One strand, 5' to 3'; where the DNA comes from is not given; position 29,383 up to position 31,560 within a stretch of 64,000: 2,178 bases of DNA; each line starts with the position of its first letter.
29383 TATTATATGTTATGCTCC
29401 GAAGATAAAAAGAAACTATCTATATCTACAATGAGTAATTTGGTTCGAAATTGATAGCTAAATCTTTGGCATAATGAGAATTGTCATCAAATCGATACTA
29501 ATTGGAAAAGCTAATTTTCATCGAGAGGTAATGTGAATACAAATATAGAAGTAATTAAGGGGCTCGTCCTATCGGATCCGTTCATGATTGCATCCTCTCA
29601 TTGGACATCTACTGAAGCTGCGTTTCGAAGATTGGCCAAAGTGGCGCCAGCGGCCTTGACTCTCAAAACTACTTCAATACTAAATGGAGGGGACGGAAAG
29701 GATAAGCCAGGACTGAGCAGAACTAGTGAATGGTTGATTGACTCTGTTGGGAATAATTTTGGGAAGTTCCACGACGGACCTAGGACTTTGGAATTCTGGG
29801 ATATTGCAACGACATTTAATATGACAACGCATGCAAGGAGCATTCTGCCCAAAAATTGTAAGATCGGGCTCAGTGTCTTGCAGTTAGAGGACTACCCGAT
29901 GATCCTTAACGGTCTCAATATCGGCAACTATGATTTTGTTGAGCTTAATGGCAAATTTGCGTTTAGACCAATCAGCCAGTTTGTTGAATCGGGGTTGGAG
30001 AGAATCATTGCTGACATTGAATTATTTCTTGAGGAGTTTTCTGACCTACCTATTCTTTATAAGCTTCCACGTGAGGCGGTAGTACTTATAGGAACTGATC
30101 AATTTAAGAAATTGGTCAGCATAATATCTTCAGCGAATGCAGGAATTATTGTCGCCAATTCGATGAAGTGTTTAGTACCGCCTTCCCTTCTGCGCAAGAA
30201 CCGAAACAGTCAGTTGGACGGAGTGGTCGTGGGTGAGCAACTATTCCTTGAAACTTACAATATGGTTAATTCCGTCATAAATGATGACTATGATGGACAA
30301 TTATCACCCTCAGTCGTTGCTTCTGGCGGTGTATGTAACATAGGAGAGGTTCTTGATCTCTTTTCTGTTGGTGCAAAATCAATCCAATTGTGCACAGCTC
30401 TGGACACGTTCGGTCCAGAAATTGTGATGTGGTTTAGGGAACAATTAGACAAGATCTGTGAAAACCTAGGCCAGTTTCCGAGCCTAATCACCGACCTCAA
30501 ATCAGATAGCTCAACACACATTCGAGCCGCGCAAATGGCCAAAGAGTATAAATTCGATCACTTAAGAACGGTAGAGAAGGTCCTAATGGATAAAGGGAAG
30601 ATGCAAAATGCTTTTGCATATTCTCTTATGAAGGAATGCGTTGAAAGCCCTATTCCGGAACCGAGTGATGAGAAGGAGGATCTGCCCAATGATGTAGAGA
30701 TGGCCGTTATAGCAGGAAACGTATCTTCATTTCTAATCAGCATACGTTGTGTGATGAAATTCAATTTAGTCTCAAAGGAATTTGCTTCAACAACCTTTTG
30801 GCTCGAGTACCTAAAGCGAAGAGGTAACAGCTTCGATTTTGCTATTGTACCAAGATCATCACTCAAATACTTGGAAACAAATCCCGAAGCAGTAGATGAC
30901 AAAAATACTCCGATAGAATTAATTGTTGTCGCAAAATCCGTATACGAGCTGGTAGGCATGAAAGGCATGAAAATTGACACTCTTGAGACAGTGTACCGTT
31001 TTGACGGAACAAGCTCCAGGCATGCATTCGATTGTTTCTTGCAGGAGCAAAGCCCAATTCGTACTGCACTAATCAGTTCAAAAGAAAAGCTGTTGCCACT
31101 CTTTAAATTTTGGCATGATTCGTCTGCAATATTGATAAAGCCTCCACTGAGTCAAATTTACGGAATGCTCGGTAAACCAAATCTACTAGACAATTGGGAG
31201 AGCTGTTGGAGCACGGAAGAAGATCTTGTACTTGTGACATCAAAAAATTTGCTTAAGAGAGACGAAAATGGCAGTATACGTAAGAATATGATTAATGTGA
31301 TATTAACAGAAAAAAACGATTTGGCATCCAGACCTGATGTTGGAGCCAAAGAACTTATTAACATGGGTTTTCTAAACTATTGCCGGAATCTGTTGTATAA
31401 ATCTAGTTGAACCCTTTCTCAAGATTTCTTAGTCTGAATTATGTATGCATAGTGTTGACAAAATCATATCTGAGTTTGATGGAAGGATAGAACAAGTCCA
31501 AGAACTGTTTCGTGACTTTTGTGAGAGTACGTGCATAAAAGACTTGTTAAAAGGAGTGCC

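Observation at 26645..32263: Candidate undescribed system: DHODH-like barrel fused to a PBP-like domain, a CCA/poly(A)-polymerase-type NTase, a second PBP-like protein and coiled-coil proteins, inside a defence-type island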

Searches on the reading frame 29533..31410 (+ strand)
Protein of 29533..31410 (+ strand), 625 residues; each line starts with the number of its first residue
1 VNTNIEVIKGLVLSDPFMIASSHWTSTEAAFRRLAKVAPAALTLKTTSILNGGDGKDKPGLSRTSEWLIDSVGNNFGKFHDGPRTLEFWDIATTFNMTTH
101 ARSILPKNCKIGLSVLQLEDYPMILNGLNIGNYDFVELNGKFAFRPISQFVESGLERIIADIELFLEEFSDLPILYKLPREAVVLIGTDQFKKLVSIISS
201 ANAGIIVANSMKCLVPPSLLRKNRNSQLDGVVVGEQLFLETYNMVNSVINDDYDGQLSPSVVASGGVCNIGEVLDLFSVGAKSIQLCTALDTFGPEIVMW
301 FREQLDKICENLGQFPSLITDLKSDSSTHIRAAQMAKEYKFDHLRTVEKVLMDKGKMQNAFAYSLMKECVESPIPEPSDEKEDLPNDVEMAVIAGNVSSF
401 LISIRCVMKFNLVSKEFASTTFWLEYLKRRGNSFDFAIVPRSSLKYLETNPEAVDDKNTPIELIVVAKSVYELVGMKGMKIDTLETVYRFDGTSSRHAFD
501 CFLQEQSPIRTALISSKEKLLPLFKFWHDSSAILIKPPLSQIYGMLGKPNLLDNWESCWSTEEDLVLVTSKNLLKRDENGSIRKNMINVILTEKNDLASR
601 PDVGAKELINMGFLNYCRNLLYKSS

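Call 4: search_protein_families(library=pfam, proteins=[window:29533-31410:+], max_evalue=1)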
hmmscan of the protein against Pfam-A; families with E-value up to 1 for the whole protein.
window:29533-31410:+ (625 aa): 1 family
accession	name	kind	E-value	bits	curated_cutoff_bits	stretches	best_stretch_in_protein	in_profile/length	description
PF01180.27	DHO_dh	-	0.00021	21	27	1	8-307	6-289/291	Dihydroorotate dehydrogenase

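Call 5: search_protein_families(library=padloc, proteins=[window:29533-31410:+], max_evalue=1)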
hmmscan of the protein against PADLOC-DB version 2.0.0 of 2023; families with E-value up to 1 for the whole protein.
window:29533-31410:+ (625 aa): 0 families

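Call 6: search_protein_families(library=ncbifam, proteins=[window:29533-31410:+], max_evalue=1)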
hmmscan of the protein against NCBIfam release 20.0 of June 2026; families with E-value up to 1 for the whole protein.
window:29533-31410:+ (625 aa): 11 families
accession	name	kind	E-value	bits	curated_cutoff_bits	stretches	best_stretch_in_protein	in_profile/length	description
NF041011.1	dihydoor_dh_Arch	equivalog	9.5e-10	38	330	2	247-312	212-276/289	dihydroorotate dehydrogenase PyrD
NF003652.0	PRK05286.2-5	equivalog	4.9e-07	29.2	267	1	154-308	197-343/353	quinone-dependent dihydroorotate dehydrogenase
NF005574.0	PRK07259.1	equivalog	1.4e-05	24.2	269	2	257-312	236-290/304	dihydroorotate dehydrogenase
NF003645.0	PRK05286.1-2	equivalog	6.5e-05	21.9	366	1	189-312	224-342/359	quinone-dependent dihydroorotate dehydrogenase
NF003647.0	PRK05286.1-5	equivalog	0.0013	17.7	619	1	186-301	222-330/354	quinone-dependent dihydroorotate dehydrogenase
NF005741.0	PRK07565.1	subfamily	0.0053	15.9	303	1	255-312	237-294/335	dihydroorotate dehydrogenase-like protein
TIGR01036.1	pyrD_sub2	equivalog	0.0063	15.3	200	1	194-313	229-343/356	dihydroorotate dehydrogenase (quinone)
NF006183.0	PRK08318.1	equivalog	0.008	15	335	1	243-331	240-324/422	NAD-dependent dihydropyrimidine dehydrogenase subunit PreA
NF002702.0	PRK02506.1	equivalog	0.0084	15.3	301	1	260-311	245-296/313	dihydroorotate oxidase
TIGR01037.2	pyrD_sub1_fam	subfamily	0.017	14.3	270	0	8-73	5-69/300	dihydroorotate dehydrogenase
NF003649.0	PRK05286.2-2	equivalog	0.019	13.9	505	1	156-310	193-335/351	quinone-dependent dihydroorotate dehydrogenase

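Call 9: find_homologous_proteins(query=window:29533-31407:+)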
Query window:29533-31407:+ (625 aa): 38 proteins with E <= 0.001 among 8000 candidates.
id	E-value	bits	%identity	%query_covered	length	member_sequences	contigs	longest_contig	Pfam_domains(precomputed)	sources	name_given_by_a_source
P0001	0.0e+0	1410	100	100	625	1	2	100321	-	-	-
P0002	7.0e-196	670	50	100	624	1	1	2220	PF01180.28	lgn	-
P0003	7.4e-135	469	42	99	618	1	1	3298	PF01180.28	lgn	-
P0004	3.4e-134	467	40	99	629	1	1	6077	PF01180.28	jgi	-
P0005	2.6e-130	454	40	99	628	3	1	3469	PF01180.28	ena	-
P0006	5.9e-129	449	41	99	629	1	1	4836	PF01180.28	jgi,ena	-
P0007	4.9e-128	446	41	99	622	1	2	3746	PF01180.28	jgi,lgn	jgi:dihydroorotate dehydrogenase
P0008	4.5e-126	440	39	99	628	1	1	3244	PF01180.28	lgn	-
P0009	1.8e-125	438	40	99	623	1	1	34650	PF01180.28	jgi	jgi:dihydroorotate dehydrogenase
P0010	6.3e-124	433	39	98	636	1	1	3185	-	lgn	-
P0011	6.0e-120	420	36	99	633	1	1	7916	PF01180.28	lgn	-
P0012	4.0e-119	417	40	97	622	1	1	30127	PF01180.28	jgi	jgi:dihydroorotate dehydrogenase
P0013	1.1e-118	415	37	99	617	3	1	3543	PF01180.28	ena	-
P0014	1.8e-117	411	38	97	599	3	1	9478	PF01180.28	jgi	jgi:dihydroorotate dehydrogenase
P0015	3.6e-117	410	54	56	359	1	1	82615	-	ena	-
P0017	3.4e-114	401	38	97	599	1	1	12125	PF01180.28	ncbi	-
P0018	8.8e-112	393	35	99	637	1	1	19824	PF01180.28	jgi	jgi:dihydroorotate dehydrogenase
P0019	1.4e-108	382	36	99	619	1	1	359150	PF03060.22,PF01180.28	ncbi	-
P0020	4.8e-107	377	35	99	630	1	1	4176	PF01180.28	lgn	-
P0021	4.1e-104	367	36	99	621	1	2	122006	PF01180.28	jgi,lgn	jgi:dihydroorotate dehydrogenase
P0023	7.9e-102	360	34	99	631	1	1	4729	PF01180.28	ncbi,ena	-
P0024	5.2e-101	357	35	100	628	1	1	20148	PF01180.28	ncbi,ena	-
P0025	7.5e-99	350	38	84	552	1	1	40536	PF01180.28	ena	-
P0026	1.4e-98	349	34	98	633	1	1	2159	PF01180.28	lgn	-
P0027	4.8e-98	347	33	99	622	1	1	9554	PF01180.28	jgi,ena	-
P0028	4.3e-95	337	35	99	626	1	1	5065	PF01180.28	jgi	jgi:dihydroorotate dehydrogenase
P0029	9.7e-95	336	34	99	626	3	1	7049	PF01180.28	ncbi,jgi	ncbi:MAG: beta/alpha barrel domain-containing protein [Planctomycetota bacterium]|jgi:dihydroorotate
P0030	5.1e-94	334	34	99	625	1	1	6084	PF01180.28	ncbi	-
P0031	9.3e-94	333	33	99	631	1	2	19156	PF03060.22,PF01180.28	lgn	-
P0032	9.4e-93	330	33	98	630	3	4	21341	-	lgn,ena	-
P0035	6.4e-87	310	33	97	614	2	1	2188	PF01180.28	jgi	jgi:hypothetical protein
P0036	4.8e-80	288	40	71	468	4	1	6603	PF01180.28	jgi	-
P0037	1.8e-76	276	39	65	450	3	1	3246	PF01180.28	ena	-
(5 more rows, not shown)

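Call 12: find_related_loci(query=A1, collection=genome_contigs, flank=10000)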
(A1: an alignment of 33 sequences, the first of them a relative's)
Query A1 (625 aa) in genome_contigs; peptide patterns used: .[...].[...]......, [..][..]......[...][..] (x = any residue, [..] = any of these).
63 stretches matched a pattern; 9 encode a relative of the query (tblastn E <= 1e-3); 9 distinct loci.
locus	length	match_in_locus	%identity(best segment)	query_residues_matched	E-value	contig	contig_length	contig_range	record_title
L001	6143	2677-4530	38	1-621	3e-129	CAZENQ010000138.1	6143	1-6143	MAG TPA_asm: uncultured Pirellulales bacterium isolate SRP068000_co1_348 genome assembly, contig: NODE_28705_length_6143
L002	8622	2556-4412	38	1-621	1e-118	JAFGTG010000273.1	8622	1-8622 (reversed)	MAG: Sedimentisphaerales bacterium isolate Zod_Metabat.96 k87_5756249, whole genome shotgun sequence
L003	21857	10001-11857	35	1-621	2e-109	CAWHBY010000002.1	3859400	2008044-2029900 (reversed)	MAG: uncultured Phycisphaerae bacterium isolate MFD00905.bin.1.20 genome assembly, contig: contig_19850, whole genome sh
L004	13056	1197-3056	32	1-623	3e-100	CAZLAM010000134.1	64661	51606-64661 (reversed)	MAG TPA_asm: uncultured Eubacteriales bacterium isolate binchicken_co255_92 genome assembly, contig: k141_1507160, whole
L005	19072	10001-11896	32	1-621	1e-99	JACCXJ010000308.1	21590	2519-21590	MAG: Gammaproteobacteria bacterium isolate MGR_bin175 SD2897-2912_k127_4377441, whole genome shotgun sequence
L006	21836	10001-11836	33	8-621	2e-96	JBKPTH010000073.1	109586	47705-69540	MAG: Acidobacteriota bacterium isolate GS_EKS_MAG_00001 GS_EKS_000000116895, whole genome shotgun sequence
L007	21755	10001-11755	28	10-625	2e-62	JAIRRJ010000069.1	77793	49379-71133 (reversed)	MAG: Treponema sp. isolate Crp329_bin9 k119_1169224, whole genome shotgun sequence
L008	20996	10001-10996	34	8-341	7e-45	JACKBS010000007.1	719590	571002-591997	MAG: Ardenticatenaceae bacterium isolate HK-STAS-CHLO-27 HK-STAS-CHLO-27_7, whole genome shotgun sequence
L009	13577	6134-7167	31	5-353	9e-39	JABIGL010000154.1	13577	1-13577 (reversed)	MAG: Chloroflexi bacterium isolate SI053_bin43 k141_1515659, whole genome shotgun sequence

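Call 25: search_solved_structures(query=A1, max_evalue=1, show_alignments=1)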
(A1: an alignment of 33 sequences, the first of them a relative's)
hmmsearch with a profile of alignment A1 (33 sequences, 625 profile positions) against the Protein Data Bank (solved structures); distinct sequences matched with E-value up to 1: 138 (the best 60 are shown).
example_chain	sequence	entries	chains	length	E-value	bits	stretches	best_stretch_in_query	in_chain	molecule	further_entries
4oqv_A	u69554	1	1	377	7.6e-06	27.6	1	243-325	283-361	Dihydroorotate dehydrogenase (quinone), mitochondrial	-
4igh_A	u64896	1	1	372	9.9e-06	27.2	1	243-315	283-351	Dihydroorotate dehydrogenase (quinone), mitochondrial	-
6cjf_A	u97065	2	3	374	1.1e-05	27.1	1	243-313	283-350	Dihydroorotate dehydrogenase (quinone), mitochondrial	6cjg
5mvd_A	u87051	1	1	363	1.3e-05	26.7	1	243-313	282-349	Dihydroorotate dehydrogenase (quinone), mitochondrial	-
2wv8_A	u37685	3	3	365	1.4e-05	26.7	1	243-313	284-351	DIHYDROOROTATE DEHYDROGENASE, MITOCHONDRIAL | Dihydroorotate dehydrogenase (quinone), mitochondrial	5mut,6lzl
6j3b_A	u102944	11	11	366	1.4e-05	26.7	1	243-313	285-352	Dihydroorotate dehydrogenase (quinone), mitochondrial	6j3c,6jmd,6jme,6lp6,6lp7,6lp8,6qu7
1d3g_A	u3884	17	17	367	1.4e-05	26.7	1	243-313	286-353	DIHYDROOROTATE DEHYDROGENASE | Dihydroorotate dehydrogenase, mitochondrial | DIHYDROOROTATE DEHYDROGENASE (QUINONE), MITOCHONDRIAL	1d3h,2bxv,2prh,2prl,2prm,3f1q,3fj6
9i2y_A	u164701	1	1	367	1.4e-05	26.7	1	243-313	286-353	Dihydroorotate dehydrogenase (quinone), mitochondrial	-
8k4f_A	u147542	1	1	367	1.4e-05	26.7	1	243-313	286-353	Dihydroorotate dehydrogenase (quinone), mitochondrial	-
9bkn_A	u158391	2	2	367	1.4e-05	26.7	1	243-313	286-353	Dihydroorotate dehydrogenase (quinone), mitochondrial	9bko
5k9c_A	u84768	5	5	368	1.4e-05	26.7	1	243-313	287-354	Dihydroorotate dehydrogenase (quinone), mitochondrial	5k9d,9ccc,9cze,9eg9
6vnd_A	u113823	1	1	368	1.4e-05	26.7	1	243-313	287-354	Dihydroorotate dehydrogenase (quinone), mitochondrial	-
6oc0_A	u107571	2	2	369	1.4e-05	26.7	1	243-313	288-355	Dihydroorotate dehydrogenase (quinone), mitochondrial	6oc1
7k2u_A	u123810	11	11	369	1.4e-05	26.7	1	243-313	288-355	Dihydroorotate dehydrogenase (quinone), mitochondrial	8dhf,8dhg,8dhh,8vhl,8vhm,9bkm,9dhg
9w3m_A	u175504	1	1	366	1.5e-05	26.6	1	243-313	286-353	Dihydroorotate dehydrogenase (quinone), mitochondrial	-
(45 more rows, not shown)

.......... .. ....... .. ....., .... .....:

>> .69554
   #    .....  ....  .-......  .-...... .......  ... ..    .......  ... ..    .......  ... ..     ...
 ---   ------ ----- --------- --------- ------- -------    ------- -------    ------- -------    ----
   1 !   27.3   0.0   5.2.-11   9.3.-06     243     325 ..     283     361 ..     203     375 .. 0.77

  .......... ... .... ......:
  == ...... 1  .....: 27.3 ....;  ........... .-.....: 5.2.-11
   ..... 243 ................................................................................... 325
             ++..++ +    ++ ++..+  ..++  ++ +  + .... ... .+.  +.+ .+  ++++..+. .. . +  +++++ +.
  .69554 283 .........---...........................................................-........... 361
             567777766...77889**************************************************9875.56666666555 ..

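Call 32: predict_structure(alignment_id=A1)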
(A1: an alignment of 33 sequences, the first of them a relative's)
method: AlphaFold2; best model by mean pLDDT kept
length: 625 residues; sequences in the alignment: 33
mean_pLDDT: 89.5   pTM: 0.86
mean pLDDT of the five models: 89.5, 89.3, 87.8, 87.0, 86.5
residues with pLDDT >= 90: 408; 70-90: 185; 50-70: 31; < 50: 1
segments of 3 or more residues with pLDDT < 50: none
pLDDT, mean of each block of 10 residues (from residue 1): 91 97 90 94 96 83 82 82 87 97 97 96 96 96 62 77 96 93 81 90 90 81 75 85 90 79 92 94 93 91 94 93 91 87 86 95 94 58 85 96 96 94 90 94 92 88 95 94 91 91 88 85 91 95 91 94 96 92 93 92 96 92 69
secondary structure, 60 per line:
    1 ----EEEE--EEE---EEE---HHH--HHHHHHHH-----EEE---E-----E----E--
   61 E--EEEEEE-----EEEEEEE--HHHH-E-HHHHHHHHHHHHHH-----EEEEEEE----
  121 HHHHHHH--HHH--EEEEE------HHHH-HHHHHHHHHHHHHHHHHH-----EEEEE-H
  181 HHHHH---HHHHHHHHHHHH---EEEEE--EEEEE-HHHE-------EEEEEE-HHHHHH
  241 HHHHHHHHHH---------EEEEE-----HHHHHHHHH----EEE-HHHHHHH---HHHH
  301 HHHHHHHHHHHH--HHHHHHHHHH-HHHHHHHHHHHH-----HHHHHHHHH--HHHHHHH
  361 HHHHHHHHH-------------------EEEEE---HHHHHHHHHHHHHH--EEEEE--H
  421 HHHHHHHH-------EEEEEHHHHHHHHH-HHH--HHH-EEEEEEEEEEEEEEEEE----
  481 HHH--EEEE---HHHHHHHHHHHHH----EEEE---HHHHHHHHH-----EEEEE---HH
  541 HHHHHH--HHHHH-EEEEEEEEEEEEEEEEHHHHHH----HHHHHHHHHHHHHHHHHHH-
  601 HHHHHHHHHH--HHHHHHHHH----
elements in order: E5-8 E11-13 E17-19 H28-35 E41-43 E64-69 E75-81 H84-87 H91-104 E110-116 H121-127 E135-139 H146-149 H151-168 E174-178 H180-185 H189-200 E204-208 E211-215 E228-233 H235-250 E260-264 H270-278 E283-285 H287-293 H297-312 H315-324 H326-337 H343-351 H354-369 E389-393 H397-410 E413-417 H420-428 E436-440 H441-449 E460-476 E486-489 H493-505 E510-513 H517-525 E531-535 H539-546 H549-553 E555-570 H571-576 H581-599 H601-610 H613-621

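Call 36: fold_search(model_id=the predicted structure, library=pdb)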
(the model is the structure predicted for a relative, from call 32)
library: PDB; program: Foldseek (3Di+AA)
matches with E <= 10: 1791; with E <= 0.001: 867
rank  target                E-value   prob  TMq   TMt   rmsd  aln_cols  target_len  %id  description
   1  7m31_C                8.4e-13  1.00  0.37  0.24   4.8       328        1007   16  Dihydropyrimidine Dehydrogenase (DPD) C671S Mutant Soaked with Thymine and NADPH Anaerobically (released 2021-06-09)
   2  1gte_D                1.3e-12  1.00  0.38  0.24   5.1       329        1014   16  DIHYDROPYRIMIDINE DEHYDROGENASE (DPD) FROM PIG, BINARY COMPLEX WITH 5-IODOURACIL (released 2002-04-11)
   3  1h7w_D                1.5e-12  1.00  0.38  0.24   5.0       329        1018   16  Dihydropyrimidine dehydrogenase (DPD) from pig (released 2001-02-23)
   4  7ljt_B                1.7e-12  1.00  0.39  0.25   4.8       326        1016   16  Porcine Dihydropyrimidine Dehydrogenase (DPD) soaked with 5-Ethynyluracil (5EU), NADPH - 20 minutes (released 2021-04-07)
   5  8f5w_D                2.3e-12  1.00  0.38  0.24   4.6       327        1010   16  Dihydropyrimidine Dehydrogenase (DPD) C671S Mutant Soaked with Dihydrothymine and NADPH Quasi-Anaerobically (released 2023-02-01)
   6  7m32_D                2.4e-12  1.00  0.38  0.24   4.8       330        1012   16  Dihydropyrimidine Dehydrogenase (DPD) C671A Mutant Soaked with Uracil and NADPH Anaerobically (released 2021-06-09)
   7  1gte_B                2.4e-12  1.00  0.37  0.24   4.8       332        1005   16  DIHYDROPYRIMIDINE DEHYDROGENASE (DPD) FROM PIG, BINARY COMPLEX WITH 5-IODOURACIL (released 2002-04-11)
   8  1h7w_B                2.8e-12  1.00  0.38  0.24   4.9       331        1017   16  Dihydropyrimidine dehydrogenase (DPD) from pig (released 2001-02-23)
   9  1gte_C                3.0e-12  1.00  0.37  0.24   4.7       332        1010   16  DIHYDROPYRIMIDINE DEHYDROGENASE (DPD) FROM PIG, BINARY COMPLEX WITH 5-IODOURACIL (released 2002-04-11)
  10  1h7w_A                3.2e-12  1.00  0.39  0.25   4.8       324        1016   16  Dihydropyrimidine dehydrogenase (DPD) from pig (released 2001-02-23)
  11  7ljt_D                3.2e-12  1.00  0.38  0.24   4.7       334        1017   15  Porcine Dihydropyrimidine Dehydrogenase (DPD) soaked with 5-Ethynyluracil (5EU), NADPH - 20 minutes (released 2021-04-07)
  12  7lju_B                3.5e-12  1.00  0.37  0.24   4.8       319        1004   16  Porcine Dihydropyrimidine Dehydrogenase (DPD) crosslinked with 5-Ethynyluracil (5EU) (released 2021-04-07)
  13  1h7x_A                4.0e-12  1.00  0.37  0.24   5.0       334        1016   16  Dihydropyrimidine dehydrogenase (DPD) from pig, ternary complex of a mutant enzyme (C671A), NADPH and 5-fluorouracil (released 2001-02-23)
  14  7m31_D                4.4e-12  1.00  0.38  0.24   4.8       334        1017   16  Dihydropyrimidine Dehydrogenase (DPD) C671S Mutant Soaked with Thymine and NADPH Anaerobically (released 2021-06-09)
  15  7m32_A                4.7e-12  1.00  0.38  0.24   4.7       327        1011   15  Dihydropyrimidine Dehydrogenase (DPD) C671A Mutant Soaked with Uracil and NADPH Anaerobically (released 2021-06-09)
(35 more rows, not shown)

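Call 40: find_encoding_contigs(protein=P0001, flank=10000, max_places=3)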
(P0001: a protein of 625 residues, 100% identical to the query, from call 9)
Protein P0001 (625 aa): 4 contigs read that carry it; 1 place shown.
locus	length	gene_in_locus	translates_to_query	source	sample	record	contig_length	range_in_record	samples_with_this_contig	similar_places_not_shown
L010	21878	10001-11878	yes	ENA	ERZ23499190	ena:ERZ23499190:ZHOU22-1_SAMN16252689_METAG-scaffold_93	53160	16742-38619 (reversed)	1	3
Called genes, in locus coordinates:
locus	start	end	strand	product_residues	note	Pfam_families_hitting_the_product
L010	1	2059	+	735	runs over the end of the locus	PF25919:BSH_CusB (weak), PF25973:BSH_CzcB, PF25954:Beta-barrel_RND_2 (weak), PF25989:YknX_C (weak), PF25917:BSH_RND, PF25919:BSH_CusB (weak), PF25973:BSH_CzcB, PF25975:CzcB_C, +5 more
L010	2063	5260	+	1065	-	PF00873:ACR_tran, PF02355:SecD_SecF_C (faint)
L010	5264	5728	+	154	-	-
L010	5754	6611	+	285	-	-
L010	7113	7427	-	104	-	-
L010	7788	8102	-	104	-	-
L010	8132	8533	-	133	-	-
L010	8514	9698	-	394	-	-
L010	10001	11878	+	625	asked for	-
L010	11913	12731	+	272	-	-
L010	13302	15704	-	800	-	PF00270:DEAD, PF04851:ResIII, PF18766:SWI2_SNF2, PF00271:Helicase_C (weak), PF08463:EcoEI_R_C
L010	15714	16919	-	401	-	PF01420:Methylase_S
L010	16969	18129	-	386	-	PF01420:Methylase_S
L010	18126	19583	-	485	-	PF12161:HsdM_N, PF02384:N6_Mtase, PF07669:Eco57I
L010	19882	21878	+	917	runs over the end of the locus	-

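Call 41: find_encoding_contigs(protein=P0019, flank=10000, max_places=2)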
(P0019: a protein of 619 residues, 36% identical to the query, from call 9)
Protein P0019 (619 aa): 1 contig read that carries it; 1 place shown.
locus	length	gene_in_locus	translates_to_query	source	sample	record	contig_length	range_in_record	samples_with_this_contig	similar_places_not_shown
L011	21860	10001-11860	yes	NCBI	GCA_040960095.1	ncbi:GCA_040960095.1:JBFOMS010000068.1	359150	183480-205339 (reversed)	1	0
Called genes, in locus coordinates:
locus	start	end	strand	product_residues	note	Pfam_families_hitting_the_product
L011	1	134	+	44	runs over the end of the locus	-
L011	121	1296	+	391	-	PF13175:AAA_15, PF13476:AAA_23 (weak), PF13304:AAA_21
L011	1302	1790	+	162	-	-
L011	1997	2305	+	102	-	-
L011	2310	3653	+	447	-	PF13657:Couple_hipA (faint), PF07804:HipA_C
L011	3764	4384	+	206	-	PF00589:Phage_integrase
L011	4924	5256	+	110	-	-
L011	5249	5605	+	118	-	-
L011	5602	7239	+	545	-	-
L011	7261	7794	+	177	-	-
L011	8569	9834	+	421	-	PF02899:Phage_int_SAM_1 (faint), PF22022:Phage_int_M (weak), PF00589:Phage_integrase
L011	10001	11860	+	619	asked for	PF01180:DHO_dh, PF03060:NMO (weak)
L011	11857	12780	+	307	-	-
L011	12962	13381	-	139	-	-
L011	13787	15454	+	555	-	PF01292:Ni_hydr_CYTB, PF00174:Oxidored_molyb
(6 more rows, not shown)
